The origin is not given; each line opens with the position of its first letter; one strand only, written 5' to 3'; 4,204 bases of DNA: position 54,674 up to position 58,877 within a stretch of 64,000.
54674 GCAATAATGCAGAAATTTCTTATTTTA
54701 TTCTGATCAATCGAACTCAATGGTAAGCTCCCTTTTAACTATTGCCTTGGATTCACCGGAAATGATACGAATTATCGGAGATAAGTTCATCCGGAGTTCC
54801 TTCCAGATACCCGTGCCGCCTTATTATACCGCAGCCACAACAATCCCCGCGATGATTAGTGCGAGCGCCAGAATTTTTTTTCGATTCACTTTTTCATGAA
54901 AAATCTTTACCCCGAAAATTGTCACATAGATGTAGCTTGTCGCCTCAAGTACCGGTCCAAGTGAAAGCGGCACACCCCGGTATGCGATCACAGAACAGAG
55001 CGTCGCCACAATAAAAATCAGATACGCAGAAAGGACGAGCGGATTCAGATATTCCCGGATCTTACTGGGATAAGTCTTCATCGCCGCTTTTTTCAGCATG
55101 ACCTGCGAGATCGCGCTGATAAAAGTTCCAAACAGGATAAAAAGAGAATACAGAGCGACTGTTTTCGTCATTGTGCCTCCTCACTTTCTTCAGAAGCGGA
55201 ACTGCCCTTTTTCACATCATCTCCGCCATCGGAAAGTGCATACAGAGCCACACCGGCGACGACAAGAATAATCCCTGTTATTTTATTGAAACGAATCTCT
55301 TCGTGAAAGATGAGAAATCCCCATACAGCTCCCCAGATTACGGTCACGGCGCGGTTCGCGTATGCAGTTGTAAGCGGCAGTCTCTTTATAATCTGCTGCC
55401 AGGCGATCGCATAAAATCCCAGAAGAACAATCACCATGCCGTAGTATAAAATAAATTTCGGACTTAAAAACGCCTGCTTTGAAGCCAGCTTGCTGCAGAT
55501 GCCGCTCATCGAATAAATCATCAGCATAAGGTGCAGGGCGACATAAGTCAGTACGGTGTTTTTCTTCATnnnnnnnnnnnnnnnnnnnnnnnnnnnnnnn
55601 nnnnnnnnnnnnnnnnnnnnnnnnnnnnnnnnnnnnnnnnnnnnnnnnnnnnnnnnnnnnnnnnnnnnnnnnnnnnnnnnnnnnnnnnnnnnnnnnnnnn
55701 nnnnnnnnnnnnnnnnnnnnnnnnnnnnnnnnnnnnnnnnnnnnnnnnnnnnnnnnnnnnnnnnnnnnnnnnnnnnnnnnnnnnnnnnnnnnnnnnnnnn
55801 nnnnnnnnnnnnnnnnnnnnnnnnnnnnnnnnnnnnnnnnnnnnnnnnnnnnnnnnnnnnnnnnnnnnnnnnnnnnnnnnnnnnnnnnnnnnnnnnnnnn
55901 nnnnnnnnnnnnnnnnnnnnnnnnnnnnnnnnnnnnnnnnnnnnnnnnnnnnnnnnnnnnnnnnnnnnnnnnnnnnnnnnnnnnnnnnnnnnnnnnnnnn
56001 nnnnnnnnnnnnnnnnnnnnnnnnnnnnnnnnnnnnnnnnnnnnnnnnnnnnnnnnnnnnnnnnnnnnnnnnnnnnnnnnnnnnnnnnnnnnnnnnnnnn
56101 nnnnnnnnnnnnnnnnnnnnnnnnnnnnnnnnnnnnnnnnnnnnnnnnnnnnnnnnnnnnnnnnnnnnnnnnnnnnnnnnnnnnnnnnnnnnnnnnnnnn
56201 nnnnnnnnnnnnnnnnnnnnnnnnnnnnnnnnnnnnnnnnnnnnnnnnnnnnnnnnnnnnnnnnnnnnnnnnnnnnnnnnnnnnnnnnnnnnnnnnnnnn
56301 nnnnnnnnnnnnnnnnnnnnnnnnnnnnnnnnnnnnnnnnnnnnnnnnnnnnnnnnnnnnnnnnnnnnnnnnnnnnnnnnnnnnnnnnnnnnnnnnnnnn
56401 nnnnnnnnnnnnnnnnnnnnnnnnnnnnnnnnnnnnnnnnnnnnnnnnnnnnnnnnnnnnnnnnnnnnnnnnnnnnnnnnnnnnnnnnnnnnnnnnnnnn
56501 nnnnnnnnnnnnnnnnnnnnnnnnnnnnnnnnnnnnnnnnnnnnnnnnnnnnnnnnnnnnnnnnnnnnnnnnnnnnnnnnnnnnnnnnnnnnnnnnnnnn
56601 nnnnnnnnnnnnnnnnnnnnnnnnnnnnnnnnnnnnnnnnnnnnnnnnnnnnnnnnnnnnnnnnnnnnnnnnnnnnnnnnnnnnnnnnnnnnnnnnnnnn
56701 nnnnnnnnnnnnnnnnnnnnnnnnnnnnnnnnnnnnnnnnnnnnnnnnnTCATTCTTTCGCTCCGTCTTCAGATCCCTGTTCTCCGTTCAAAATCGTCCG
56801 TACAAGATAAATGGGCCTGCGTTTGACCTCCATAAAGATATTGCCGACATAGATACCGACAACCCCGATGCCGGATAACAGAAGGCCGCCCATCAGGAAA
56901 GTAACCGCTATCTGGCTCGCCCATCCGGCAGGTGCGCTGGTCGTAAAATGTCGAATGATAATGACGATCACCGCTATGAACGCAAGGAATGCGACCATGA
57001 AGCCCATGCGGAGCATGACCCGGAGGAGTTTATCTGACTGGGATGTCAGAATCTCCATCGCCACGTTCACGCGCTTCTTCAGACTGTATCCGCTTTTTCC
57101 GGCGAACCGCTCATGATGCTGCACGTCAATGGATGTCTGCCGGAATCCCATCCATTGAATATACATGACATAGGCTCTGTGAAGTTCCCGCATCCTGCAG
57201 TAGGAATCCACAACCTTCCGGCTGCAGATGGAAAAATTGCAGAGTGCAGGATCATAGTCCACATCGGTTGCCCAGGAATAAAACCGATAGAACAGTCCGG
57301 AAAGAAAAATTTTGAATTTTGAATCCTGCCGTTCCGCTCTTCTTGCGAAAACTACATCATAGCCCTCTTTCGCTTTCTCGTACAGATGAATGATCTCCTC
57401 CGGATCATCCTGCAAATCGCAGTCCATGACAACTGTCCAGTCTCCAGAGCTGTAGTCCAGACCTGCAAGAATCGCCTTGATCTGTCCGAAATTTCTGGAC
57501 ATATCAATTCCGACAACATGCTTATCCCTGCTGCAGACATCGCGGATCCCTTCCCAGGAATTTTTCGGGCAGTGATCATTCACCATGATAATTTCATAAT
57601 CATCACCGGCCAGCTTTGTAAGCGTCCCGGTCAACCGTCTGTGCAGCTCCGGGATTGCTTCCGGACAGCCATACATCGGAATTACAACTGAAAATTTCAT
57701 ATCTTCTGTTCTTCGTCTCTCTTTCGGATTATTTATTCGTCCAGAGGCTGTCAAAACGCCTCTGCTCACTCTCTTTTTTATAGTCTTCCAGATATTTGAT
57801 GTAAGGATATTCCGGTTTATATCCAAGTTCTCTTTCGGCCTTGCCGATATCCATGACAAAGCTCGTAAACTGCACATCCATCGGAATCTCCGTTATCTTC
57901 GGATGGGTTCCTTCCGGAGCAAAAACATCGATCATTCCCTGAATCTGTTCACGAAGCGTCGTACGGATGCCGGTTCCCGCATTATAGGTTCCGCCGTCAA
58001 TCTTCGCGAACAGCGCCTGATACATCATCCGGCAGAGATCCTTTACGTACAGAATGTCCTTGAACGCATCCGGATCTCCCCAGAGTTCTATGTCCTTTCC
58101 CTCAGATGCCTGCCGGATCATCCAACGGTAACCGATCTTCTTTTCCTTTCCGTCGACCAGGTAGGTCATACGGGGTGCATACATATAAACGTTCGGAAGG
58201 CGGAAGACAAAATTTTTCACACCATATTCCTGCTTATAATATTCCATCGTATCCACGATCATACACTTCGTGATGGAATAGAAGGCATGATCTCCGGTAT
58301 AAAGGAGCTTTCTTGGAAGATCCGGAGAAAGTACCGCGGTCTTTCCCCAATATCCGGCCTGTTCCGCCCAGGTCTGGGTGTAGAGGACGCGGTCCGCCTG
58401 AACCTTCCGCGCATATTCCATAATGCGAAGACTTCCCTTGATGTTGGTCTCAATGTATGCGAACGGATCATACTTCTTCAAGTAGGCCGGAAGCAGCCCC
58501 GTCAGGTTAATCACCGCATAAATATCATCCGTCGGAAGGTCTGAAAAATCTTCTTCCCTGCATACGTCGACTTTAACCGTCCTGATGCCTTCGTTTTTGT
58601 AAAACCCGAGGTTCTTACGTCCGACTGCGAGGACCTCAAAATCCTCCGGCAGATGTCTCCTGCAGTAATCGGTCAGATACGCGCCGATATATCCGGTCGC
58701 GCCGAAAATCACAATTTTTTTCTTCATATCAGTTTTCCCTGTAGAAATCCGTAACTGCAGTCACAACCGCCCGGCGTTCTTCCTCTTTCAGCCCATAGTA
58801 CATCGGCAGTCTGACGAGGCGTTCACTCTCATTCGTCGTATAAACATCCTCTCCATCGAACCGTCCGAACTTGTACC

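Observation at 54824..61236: Arn-like lipid-carrier amino-sugar decoration locus carrying an extra ATP-grasp ligase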

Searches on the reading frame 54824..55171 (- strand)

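Call 3: search_protein_families(library=pfam, proteins=[window:54824-55171:-], max_evalue=0.01)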
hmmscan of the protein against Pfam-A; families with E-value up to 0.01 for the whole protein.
window:54824-55171:- (115 aa): 3 families
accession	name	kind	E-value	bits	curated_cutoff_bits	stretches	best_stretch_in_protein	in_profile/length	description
PF00892.27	EamA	-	7.4e-07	30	28.2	1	9-113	30-133/135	EamA-like transporter family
PF06027.18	SLC35F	-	3.8e-05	23.8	21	1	4-113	190-297/299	Solute carrier family 35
PF03151.22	TPT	-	7.4e-05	22.7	30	1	19-115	43-137/291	Triose-phosphate Transporter family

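Call 4: search_protein_families(library=ncbifam, proteins=[window:54824-55171:-], max_evalue=0.01)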
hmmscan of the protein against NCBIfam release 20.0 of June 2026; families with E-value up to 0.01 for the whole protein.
window:54824-55171:- (115 aa): 6 families
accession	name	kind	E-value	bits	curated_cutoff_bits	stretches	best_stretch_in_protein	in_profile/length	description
NF011625.2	PRK15051.1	equivalog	1.6e-09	37.9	92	1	10-112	4-106/111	4-amino-4-deoxy-L-arabinose-phosphoundecaprenol flippase subunit ArnE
NF051481.1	EbrA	exception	2.6e-05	24.5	160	1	43-112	34-101/104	SMR family multidrug efflux transporter EbrA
TIGR00950.1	2A78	equivalog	0.00024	20.6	230.2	1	32-112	40-116/264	carboxylate/amino acid/amine transporter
NF051482.1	EbrB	exception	0.002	18.7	160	1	82-112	70-100/105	SMR family multidrug efflux transporter EbrB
NF002816.2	PRK02971.1-2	equivalog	0.0054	17.2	99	0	44-112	45-115/120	4-amino-4-deoxy-L-arabinose-phosphoundecaprenol flippase subunit ArnF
TIGR03340.1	phn_DUF6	hypoth_equivalog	0.0086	15.8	288.15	1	21-112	190-280/281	phosphonate utilization associated putative membrane protein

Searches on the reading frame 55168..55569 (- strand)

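Call 3: search_protein_families(library=pfam, proteins=[window:55168-55569:-], max_evalue=0.01)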
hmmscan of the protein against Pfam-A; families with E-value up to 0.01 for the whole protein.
window:55168-55569:- (133 aa): 4 families
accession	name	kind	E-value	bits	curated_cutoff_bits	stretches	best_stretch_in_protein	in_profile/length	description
PF00892.27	EamA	-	6.6e-08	33.4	28.2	1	10-110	34-133/135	EamA-like transporter family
PF16913.11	PUNUT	-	0.0034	17.1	30.6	1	14-123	48-157/321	Purine nucleobase transmembrane transport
PF00893.25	Multi_Drug_Res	-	0.0068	17.3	23.7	0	43-103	33-93/93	Small Multidrug Resistance protein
PF07947.19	YhhN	-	0.007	16.5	25.6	1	14-114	60-148/182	YhhN family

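Call 4: search_protein_families(library=ncbifam, proteins=[window:55168-55569:-], max_evalue=0.01)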
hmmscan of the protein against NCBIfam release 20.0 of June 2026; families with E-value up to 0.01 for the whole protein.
window:55168-55569:- (133 aa): 12 families
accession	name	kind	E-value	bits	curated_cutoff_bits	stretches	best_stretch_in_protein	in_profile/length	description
NF011625.2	PRK15051.1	equivalog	7.6e-08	32.5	92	1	18-109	8-106/111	4-amino-4-deoxy-L-arabinose-phosphoundecaprenol flippase subunit ArnE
NF051482.1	EbrB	exception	1.7e-06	28.6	160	1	29-110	17-101/105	SMR family multidrug efflux transporter EbrB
NF000279.1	qac_SMR_H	exception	7.5e-05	23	205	1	13-110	5-100/107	quaternary ammonium compound efflux SMR transporter QacH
NF000023.1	qac_SMR_C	exception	0.00015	21.9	200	1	21-108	12-98/107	quaternary ammonium compound efflux SMR transporter QacC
NF051481.1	EbrA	exception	0.00021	21.6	160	1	8-110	4-102/104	SMR family multidrug efflux transporter EbrA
NF000384.1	QacCGHJ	equivalog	0.00027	21.2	160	1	25-110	17-100/107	QacCGHJ group quaternary ammonium compound efflux SMR transporter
NF033470.1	SMR_qac_bcrC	exception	0.00099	19.6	225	1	33-110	21-101/114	quaternary ammonium compound efflux SMR transporter BcrC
NF033469.1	SMR_qac_bcrB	exception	0.0014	19.2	205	1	38-113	29-104/105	quaternary ammonium compound efflux SMR transporter BcrB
NF002816.2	PRK02971.1-2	equivalog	0.0016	18.9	99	1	16-110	16-116/120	4-amino-4-deoxy-L-arabinose-phosphoundecaprenol flippase subunit ArnF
NF007767.1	PRK10452.1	equivalog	0.0021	18.3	122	0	60-111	50-102/120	multidrug/spermidine efflux SMR transporter subunit MdtJ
NF008512.1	PRK11431.1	equivalog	0.008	16.5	126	0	27-110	21-100/104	quaternary ammonium compound efflux SMR transporter SugE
NF012170.0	qac_SMR_J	exception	0.0091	16.3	210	0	43-111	33-101/107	quaternary ammonium compound efflux SMR transporter QacJ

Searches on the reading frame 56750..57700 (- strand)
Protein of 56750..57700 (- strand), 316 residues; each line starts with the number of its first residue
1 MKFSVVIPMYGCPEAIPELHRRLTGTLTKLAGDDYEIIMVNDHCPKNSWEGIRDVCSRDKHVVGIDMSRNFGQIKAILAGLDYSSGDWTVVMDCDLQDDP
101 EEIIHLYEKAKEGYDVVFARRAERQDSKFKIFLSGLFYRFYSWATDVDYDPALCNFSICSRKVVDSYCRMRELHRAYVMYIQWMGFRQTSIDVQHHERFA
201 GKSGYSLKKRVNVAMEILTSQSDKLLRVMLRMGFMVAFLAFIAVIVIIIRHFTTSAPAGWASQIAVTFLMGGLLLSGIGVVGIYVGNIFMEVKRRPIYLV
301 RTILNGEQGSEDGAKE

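Call 3: search_protein_families(library=pfam, proteins=[window:56750-57700:-], max_evalue=0.01)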
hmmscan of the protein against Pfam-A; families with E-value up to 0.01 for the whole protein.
window:56750-57700:- (316 aa): 1 family
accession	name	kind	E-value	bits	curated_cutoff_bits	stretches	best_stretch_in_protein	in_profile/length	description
PF00535.33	Glycos_transf_2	-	1.8e-24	87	23.3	1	4-136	1-130/168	Glycosyl transferase family 2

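Call 4: search_protein_families(library=ncbifam, proteins=[window:56750-57700:-], max_evalue=0.01)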
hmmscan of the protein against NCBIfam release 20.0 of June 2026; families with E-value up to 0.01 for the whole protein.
window:56750-57700:- (316 aa): 7 families
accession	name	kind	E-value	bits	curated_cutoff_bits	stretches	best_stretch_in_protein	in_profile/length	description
NF047588.1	GlcsyltransPgfSStrep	equivalog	2.6e-67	227.3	500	1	1-301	1-303/308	glycosyltransferase PgfS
NF007986.1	PRK10714.1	equivalog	2.3e-53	181.3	529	1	2-305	7-313/316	undecaprenyl-phosphate 4-deoxy-4-formamido-L-arabinose transferase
TIGR03937.1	PgaC_IcaA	equivalog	1.4e-06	27.6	422.3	1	3-106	47-146/407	poly-beta-1,6-N-acetyl-D-glucosamine synthase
NF050050.1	ProtGlycPglI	equivalog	1.1e-05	25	500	1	2-135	3-133/306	GalNAc(5)-diNAcBac-PP-undecaprenol beta-1,3-glucosyltransferase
NF007482.0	PRK10073.1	equivalog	0.00013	21.1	423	1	2-110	7-110/334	glycosyltransferase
NF041875.1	EPS_EpsD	equivalog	0.00091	18.7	370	1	4-117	2-112/325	exopolysaccharide biosynthesis glycosyltransferase EpsD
NF011056.0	PRK14489.1-1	equivalog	0.0098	15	379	0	67-132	69-134/363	bifunctional molybdenum cofactor guanylyltransferase MobA/molybdopterin-guanine dinucleotide biosynthesis adaptor protein MobB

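Call 12: search_solved_structures(query=window:56750-57700:-, max_evalue=0.001, show_alignments=2)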
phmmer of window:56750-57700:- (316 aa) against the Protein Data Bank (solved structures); distinct sequences matched with E-value up to 0.001: 8.
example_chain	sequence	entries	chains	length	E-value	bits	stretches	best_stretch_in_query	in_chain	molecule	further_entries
5eke_A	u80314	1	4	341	8.8e-50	172.8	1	2-303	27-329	Uncharacterized glycosyltransferase sll0501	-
5ekp_C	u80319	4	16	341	1.2e-49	172.3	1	2-303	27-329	Uncharacterized glycosyltransferase sll0501 | Glycosyltransferase sll0501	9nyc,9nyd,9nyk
9nye_A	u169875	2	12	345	1.3e-49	172.2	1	2-303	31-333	Glycosyltransferase sll0501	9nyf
9hwj_A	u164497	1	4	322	6.4e-47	163.4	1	2-305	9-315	Undecaprenyl-phosphate 4-deoxy-4-formamido-L-arabinose transferase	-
9bhc_C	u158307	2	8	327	1.6e-44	155.5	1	2-307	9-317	Undecaprenyl-phosphate 4-deoxy-4-formamido-L-arabinose transferase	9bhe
8vxh_A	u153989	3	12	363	2.4e-44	155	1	2-307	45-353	Undecaprenyl-phosphate 4-deoxy-4-formamido-L-arabinose transferase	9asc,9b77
5mlz_A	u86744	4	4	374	7.8e-15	58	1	1-121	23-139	Dolichol monophosphate mannose synthase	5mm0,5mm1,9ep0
5hea_A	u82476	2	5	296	0.00065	22.1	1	4-151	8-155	Putative glycosyltransferase (GalT1)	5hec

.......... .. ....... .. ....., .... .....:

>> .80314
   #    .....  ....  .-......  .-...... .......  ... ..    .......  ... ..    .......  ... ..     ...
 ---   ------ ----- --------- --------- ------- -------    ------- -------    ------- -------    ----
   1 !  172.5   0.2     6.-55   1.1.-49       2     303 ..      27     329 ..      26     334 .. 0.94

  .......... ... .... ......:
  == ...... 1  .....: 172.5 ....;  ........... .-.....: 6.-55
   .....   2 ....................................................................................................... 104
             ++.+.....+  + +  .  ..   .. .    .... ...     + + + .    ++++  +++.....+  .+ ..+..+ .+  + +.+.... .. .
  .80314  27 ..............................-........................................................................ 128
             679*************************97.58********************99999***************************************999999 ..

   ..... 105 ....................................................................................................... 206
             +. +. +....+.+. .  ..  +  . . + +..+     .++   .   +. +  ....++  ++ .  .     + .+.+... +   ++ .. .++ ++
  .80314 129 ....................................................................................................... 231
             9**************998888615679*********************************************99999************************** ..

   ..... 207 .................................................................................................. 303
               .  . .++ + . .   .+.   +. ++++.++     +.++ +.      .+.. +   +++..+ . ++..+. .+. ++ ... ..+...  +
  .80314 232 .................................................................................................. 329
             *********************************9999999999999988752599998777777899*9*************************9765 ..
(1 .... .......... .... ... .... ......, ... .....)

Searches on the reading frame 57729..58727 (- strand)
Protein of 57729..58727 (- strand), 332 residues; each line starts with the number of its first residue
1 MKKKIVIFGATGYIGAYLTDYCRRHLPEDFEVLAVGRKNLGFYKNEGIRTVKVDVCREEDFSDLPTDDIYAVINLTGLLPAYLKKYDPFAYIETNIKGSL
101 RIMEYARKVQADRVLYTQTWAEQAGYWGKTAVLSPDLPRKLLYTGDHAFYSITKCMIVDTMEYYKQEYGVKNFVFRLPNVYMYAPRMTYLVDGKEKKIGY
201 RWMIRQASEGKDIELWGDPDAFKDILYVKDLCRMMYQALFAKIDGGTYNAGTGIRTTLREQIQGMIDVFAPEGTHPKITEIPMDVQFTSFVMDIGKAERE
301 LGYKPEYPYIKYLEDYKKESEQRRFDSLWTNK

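Call 3: search_protein_families(library=pfam, proteins=[window:57729-58727:-], max_evalue=0.01)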
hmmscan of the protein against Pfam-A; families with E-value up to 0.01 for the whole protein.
window:57729-58727:- (332 aa): 4 families
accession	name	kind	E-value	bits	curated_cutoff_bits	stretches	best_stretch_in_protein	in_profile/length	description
PF01370.27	Epimerase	-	5e-30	105.1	20.9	1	5-251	1-240/240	NAD dependent epimerase/dehydratase family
PF16363.11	GDP_Man_Dehyd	-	8.3e-16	58.8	27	1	7-308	2-324/332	GDP-mannose 4,6 dehydratase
PF05368.20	NmrA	-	0.00057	20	27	1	1-54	1-56/298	NmrA-like family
PF01073.25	3Beta_HSD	-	0.0021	17.6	22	1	6-119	1-116/280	3-beta hydroxysteroid dehydrogenase/isomerase family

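Call 4: search_protein_families(library=ncbifam, proteins=[window:57729-58727:-], max_evalue=0.01)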
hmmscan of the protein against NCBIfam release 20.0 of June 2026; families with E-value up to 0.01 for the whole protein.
window:57729-58727:- (332 aa): 10 families
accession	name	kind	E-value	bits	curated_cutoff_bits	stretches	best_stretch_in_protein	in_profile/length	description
TIGR01181.1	dTDP_gluc_dehyt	equivalog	3.4e-14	52.7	365.1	1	5-308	2-299/321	dTDP-glucose 4,6-dehydratase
TIGR04180.1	EDH_00030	hypoth_equivalog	8e-09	35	475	1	6-270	2-257/297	NAD-dependent 4,6-dehydratase LegB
NF007490.0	PRK10084.1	subfamily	1.5e-07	30.8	649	1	151-306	168-320/361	dTDP-glucose 4,6-dehydratase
TIGR02197.1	heptose_epim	equivalog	4.4e-07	29.4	274.6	1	5-291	1-283/316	ADP-glyceromanno-heptose 6-epimerase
NF007582.0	PRK10217.1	equivalog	4.7e-07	29.2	698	1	4-254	3-255/355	dTDP-glucose 4,6-dehydratase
TIGR01179.1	galE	equivalog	3.9e-06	25.9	262.3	1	4-308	1-312/332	UDP-glucose 4-epimerase GalE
NF042423.1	oxyalk_red_Shew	equivalog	4.6e-05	22.7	580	1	3-119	9-118/331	2-alkyl-3-oxoalkanoate reductase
NF047922.1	GDPFucSynFcl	equivalog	6.8e-05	22.5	500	1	147-278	131-262/308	GDP-L-fucose synthase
TIGR03466.1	HpnA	hypoth_equivalog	0.0015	17.5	367.65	0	6-121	4-115/327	hopanoid-associated sugar epimerase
NF042422.1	oxyalk_red_OleD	equivalog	0.0027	17.1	580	0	4-119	2-110/329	2-alkyl-3-oxoalkanoate reductase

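Call 9: search_solved_structures(query=window:57729-58727:-, max_evalue=0.001, show_alignments=2)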
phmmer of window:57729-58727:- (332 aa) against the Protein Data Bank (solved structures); distinct sequences matched with E-value up to 0.001: 32.
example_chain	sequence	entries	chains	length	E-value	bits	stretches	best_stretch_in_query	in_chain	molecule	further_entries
4zrm_A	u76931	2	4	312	8.5e-13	51.3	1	5-307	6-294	UDP-glucose 4-epimerase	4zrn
6wjb_A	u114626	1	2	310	7.7e-10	41.6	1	3-265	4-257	NAD-dependent epimerase/dehydratase family protein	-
10ke_A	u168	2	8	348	1.2e-09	41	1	77-314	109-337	Capsular polysaccharide biosynthesis protein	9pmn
6wj9_A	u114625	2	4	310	2.3e-09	40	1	3-265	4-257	NAD-dependent epimerase/dehydratase family protein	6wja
1g1a_A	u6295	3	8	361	1e-08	37.9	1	202-307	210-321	DTDP-D-GLUCOSE 4,6-DEHYDRATASE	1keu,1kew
4lk3_A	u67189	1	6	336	1.3e-08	37.5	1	2-311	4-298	UDP-glucuronic acid decarboxylase 1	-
4m55_A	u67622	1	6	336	2.1e-08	36.8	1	2-311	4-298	UDP-glucuronic acid decarboxylase 1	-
4gll_A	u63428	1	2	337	2.4e-08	36.7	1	2-311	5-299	UDP-glucuronic acid decarboxylase 1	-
2b69_A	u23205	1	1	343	2.7e-08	36.5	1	2-311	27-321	UDP-glucuronate decarboxylase 1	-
2c20_A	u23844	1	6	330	2.9e-07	33.1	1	4-316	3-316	UDP-GLUCOSE 4-EPIMERASE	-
7ys8_A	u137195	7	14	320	7.9e-07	31.7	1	5-307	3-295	UDP-glucose 4-epimerase | UDP-glucose 4-epimerase along with EC 5.1.3.2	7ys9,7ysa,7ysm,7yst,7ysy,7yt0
6zl6_A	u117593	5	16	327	1.6e-06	30.7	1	44-329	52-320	Epimerase domain-containing protein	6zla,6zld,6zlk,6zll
1bxk_A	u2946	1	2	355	1.6e-06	30.6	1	3-276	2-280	PROTEIN (DTDP-GLUCOSE 4,6-DEHYDRATASE)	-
6bi4_A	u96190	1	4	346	1.7e-06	30.6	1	65-315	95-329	dTDP-glucose 4,6-dehydratase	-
1r6d_A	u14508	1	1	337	3.4e-06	29.6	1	91-310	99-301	TDP-glucose-4,6-dehydratase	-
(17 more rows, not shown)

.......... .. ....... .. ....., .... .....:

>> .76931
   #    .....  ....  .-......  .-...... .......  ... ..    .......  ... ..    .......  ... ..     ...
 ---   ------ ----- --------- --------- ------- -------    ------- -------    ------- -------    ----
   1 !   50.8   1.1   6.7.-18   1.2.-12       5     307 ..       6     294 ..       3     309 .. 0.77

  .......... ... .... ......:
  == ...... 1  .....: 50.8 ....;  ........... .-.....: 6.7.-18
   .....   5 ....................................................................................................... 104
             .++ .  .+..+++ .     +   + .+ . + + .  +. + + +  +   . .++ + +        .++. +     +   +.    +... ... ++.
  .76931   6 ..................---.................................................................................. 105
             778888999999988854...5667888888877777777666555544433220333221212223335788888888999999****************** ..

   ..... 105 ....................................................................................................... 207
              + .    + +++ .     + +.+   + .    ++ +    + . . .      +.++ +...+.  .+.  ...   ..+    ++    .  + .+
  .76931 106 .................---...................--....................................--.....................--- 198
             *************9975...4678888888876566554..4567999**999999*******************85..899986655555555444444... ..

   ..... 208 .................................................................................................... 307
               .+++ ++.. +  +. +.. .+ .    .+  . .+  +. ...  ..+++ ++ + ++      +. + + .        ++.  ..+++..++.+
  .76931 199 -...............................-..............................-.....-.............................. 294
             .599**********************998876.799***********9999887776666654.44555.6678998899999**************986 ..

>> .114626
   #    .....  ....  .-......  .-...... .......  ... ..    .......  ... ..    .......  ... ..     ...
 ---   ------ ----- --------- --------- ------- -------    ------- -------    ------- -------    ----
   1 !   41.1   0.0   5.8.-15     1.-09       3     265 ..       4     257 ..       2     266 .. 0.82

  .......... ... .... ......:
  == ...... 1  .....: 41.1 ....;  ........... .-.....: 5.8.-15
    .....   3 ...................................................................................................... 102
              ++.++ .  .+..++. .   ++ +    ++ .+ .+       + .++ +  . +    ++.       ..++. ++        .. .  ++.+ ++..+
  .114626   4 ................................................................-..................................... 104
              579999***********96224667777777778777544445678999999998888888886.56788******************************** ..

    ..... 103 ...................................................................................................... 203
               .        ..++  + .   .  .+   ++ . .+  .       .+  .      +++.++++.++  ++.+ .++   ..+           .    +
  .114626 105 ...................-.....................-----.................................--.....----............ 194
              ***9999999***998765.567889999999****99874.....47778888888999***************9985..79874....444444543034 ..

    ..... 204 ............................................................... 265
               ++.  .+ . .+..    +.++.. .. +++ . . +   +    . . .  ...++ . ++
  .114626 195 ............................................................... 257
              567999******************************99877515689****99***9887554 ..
